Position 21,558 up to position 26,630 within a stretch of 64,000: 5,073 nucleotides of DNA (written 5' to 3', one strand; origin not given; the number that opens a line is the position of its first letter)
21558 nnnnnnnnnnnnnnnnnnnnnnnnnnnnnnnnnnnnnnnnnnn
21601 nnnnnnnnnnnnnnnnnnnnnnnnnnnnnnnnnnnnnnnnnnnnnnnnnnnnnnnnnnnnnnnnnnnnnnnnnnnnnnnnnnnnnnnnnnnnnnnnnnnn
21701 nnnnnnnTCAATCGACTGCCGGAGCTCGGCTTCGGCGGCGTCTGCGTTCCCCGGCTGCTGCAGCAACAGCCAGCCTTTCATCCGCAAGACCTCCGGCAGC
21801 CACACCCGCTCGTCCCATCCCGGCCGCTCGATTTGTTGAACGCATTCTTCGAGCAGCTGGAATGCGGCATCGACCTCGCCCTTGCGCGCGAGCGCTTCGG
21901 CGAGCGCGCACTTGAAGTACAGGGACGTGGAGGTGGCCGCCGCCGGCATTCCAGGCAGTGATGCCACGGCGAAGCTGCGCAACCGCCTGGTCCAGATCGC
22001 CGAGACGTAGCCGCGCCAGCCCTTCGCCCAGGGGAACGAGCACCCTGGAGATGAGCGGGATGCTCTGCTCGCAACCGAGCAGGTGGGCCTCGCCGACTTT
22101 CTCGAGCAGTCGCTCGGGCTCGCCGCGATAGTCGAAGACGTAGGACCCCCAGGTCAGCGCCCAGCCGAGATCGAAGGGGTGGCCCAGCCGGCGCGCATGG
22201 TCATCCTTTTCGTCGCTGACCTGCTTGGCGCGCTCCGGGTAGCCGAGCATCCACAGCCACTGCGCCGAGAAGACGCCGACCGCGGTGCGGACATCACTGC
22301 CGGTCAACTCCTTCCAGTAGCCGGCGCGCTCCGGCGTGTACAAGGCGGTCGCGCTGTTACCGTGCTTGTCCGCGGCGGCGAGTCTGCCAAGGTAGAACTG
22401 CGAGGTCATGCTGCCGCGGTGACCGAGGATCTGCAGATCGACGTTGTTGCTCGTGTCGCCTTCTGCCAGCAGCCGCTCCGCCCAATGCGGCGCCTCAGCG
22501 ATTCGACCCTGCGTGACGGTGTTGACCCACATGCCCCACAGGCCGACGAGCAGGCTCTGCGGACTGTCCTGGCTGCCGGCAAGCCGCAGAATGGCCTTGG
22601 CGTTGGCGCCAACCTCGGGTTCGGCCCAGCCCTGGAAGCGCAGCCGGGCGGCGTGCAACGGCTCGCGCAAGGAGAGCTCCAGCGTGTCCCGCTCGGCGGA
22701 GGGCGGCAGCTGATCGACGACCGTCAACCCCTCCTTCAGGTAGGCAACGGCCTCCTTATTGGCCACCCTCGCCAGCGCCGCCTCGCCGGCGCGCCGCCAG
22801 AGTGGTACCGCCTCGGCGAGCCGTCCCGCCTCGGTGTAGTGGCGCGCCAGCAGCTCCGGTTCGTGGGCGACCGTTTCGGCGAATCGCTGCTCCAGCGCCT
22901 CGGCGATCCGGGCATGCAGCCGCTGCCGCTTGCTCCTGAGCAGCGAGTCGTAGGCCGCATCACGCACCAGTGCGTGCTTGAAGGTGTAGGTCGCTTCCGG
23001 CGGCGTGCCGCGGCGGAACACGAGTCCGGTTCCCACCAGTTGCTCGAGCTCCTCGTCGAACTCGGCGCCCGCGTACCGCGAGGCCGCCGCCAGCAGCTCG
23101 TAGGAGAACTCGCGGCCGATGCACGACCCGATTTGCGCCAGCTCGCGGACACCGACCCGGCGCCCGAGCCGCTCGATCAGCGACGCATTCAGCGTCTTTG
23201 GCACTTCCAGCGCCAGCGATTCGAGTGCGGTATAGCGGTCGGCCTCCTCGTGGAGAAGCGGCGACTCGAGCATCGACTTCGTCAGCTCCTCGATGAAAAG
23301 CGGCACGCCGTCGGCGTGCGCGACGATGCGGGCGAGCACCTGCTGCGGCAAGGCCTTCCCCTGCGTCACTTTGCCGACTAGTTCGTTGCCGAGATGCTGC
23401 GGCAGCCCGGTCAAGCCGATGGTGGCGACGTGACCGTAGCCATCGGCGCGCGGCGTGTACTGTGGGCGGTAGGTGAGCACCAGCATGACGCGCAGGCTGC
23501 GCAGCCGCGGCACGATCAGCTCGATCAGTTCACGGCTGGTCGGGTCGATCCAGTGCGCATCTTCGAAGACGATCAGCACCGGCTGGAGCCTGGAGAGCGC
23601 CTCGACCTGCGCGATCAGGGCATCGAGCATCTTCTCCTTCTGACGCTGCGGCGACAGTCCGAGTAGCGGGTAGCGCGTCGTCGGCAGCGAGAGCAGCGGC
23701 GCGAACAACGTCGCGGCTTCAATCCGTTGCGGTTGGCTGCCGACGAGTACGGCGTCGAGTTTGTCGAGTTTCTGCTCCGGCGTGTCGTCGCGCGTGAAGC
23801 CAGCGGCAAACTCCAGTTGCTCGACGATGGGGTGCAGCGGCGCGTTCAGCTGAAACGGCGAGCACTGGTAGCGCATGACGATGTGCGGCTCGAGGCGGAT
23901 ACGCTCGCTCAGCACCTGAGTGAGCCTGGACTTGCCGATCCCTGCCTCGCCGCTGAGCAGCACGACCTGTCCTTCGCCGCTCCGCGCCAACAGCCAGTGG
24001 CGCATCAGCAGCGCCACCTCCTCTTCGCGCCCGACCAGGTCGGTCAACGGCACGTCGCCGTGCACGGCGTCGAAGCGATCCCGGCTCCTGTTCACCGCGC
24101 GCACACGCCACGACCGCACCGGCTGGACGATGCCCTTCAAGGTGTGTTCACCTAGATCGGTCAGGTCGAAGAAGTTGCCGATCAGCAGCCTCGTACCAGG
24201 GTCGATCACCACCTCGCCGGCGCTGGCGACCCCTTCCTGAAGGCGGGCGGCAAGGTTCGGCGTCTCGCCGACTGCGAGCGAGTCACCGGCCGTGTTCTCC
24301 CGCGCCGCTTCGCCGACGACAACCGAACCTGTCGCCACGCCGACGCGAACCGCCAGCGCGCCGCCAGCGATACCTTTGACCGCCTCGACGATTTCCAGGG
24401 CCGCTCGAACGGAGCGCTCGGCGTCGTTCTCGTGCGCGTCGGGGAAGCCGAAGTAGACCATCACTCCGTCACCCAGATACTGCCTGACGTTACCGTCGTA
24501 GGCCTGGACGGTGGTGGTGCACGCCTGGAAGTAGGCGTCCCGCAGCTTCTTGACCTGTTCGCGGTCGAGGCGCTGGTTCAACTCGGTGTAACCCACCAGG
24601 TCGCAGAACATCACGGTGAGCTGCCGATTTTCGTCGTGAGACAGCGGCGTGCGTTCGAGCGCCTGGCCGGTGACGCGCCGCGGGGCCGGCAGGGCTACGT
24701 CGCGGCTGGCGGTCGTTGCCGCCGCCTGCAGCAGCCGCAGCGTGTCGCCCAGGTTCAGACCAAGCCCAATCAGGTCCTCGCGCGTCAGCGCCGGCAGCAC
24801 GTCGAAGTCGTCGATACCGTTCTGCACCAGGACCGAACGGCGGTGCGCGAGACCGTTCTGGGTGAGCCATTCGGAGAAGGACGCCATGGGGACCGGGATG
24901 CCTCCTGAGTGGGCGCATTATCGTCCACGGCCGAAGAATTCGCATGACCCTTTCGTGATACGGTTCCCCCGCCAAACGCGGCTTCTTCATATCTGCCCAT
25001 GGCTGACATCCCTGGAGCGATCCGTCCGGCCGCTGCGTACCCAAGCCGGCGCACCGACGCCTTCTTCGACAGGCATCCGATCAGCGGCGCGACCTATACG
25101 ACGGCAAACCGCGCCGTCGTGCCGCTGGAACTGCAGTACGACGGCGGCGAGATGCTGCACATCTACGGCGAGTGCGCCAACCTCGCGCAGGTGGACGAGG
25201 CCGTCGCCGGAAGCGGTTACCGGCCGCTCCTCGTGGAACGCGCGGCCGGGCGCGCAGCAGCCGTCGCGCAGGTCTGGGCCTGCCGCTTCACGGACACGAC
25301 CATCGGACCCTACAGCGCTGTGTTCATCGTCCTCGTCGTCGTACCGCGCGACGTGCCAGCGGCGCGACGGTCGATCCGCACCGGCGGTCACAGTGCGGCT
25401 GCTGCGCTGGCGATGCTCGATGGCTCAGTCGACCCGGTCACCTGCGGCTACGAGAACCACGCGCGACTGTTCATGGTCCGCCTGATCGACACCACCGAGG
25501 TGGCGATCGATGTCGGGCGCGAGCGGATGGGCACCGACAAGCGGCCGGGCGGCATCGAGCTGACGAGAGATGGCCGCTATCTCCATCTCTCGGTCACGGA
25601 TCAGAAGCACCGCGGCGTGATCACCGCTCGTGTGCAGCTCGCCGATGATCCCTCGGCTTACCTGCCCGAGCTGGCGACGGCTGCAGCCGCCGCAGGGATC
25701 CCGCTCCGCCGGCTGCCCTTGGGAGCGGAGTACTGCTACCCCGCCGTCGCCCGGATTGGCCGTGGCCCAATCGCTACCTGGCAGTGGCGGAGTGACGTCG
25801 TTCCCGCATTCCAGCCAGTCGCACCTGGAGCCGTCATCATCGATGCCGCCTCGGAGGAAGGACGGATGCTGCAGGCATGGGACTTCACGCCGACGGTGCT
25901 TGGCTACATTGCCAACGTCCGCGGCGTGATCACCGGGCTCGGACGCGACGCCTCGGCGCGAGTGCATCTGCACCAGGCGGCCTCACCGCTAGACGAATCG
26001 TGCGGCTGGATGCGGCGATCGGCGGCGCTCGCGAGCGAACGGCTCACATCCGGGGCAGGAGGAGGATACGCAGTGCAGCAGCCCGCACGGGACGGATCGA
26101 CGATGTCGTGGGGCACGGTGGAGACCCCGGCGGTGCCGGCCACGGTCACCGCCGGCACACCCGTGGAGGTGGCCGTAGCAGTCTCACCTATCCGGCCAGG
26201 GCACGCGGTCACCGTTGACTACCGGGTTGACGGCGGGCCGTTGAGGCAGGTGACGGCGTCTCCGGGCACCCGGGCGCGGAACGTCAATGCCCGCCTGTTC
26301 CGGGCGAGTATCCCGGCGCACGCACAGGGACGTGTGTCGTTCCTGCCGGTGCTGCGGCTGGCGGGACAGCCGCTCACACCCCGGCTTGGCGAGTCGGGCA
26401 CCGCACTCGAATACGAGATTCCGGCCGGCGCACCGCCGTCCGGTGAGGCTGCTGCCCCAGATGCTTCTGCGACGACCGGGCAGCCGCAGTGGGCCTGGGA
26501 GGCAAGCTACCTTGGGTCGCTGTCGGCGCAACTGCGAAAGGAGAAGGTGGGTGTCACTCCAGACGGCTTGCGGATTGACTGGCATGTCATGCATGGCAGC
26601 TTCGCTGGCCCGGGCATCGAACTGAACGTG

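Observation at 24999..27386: Unusual tri-domain fusion: beta-rich N-domain + DUF3237-like + truncated hemoglobin, convergent on the encapsulin operon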

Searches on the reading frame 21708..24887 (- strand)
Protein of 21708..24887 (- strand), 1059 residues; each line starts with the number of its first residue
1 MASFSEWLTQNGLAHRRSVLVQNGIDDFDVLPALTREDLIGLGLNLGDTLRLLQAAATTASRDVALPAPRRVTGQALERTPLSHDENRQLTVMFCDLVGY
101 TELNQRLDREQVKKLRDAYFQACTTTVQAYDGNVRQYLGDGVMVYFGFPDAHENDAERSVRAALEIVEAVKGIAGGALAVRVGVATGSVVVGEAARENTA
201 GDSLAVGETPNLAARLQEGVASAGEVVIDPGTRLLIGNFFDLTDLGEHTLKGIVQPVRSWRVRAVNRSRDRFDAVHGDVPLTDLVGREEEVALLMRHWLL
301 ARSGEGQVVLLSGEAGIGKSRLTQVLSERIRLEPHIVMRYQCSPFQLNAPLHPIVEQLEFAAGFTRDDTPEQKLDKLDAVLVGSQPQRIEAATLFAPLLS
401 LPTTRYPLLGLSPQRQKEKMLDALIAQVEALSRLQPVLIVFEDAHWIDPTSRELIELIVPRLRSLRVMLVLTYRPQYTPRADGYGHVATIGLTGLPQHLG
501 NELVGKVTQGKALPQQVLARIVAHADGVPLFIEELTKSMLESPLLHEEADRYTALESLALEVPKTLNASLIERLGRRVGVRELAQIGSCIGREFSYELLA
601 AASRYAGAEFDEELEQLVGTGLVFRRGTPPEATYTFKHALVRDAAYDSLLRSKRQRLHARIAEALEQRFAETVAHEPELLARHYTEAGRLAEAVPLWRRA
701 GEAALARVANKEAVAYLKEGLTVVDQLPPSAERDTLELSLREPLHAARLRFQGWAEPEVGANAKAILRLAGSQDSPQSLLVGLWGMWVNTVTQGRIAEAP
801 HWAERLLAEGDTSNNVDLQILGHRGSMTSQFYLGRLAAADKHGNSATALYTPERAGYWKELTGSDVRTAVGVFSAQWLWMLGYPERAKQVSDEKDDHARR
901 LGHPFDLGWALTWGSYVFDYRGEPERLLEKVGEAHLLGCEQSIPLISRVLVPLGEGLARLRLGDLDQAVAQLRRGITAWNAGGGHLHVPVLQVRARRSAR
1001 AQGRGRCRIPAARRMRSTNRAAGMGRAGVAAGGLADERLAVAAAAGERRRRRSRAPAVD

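Call 8: search_protein_families(library=pfam, proteins=[window:21708-24887:-], max_evalue=0.01)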
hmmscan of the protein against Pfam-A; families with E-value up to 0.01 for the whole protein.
window:21708-24887:- (1059 aa): 6 families
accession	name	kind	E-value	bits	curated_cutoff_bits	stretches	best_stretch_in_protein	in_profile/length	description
PF13191.12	AAA_16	-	4.2e-21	76.6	32.6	1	284-470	2-167/167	AAA ATPase domain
PF00211.25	Guanylate_cyc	-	2.2e-14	53.9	21.9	1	86-252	5-172/183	Adenylate and Guanylate cyclase catalytic domain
PF13401.12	AAA_22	-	2.1e-05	25.3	27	1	306-463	5-109/130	AAA domain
PF00536.37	SAM_1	-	0.00019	22.1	23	1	5-56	9-60/64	SAM domain (Sterile alpha motif)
PF07647.24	SAM_2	-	0.00061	20.3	20.5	1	3-56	8-62/66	SAM domain (Sterile alpha motif)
PF22993.4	SAM_EPH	-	0.0028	17.8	27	1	3-55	6-58/60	Ephrin receptor 1 SAM domain-like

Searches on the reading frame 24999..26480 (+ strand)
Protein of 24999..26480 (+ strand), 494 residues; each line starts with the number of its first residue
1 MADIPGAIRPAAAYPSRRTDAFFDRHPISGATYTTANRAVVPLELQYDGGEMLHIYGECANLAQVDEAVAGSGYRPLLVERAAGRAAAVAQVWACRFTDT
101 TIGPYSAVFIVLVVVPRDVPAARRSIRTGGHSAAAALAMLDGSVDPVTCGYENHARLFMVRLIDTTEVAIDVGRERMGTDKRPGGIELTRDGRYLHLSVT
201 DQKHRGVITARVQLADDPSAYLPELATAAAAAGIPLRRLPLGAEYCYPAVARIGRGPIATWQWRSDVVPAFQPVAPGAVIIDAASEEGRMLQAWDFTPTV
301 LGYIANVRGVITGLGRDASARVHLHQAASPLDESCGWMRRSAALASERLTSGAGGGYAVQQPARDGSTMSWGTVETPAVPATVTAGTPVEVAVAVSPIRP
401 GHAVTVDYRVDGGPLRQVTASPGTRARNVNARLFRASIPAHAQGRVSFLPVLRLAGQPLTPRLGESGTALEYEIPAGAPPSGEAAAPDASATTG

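Call 33: search_solved_structures(query=window:24999-26480:+, max_evalue=1, show_alignments=3)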
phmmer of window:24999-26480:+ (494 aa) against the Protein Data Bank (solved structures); distinct sequences matched with E-value up to 1: 1.
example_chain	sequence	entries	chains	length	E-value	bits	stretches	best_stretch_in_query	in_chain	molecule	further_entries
2o2s_A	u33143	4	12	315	0.15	14.2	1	308-416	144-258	Enoyl-acyl carrier reductase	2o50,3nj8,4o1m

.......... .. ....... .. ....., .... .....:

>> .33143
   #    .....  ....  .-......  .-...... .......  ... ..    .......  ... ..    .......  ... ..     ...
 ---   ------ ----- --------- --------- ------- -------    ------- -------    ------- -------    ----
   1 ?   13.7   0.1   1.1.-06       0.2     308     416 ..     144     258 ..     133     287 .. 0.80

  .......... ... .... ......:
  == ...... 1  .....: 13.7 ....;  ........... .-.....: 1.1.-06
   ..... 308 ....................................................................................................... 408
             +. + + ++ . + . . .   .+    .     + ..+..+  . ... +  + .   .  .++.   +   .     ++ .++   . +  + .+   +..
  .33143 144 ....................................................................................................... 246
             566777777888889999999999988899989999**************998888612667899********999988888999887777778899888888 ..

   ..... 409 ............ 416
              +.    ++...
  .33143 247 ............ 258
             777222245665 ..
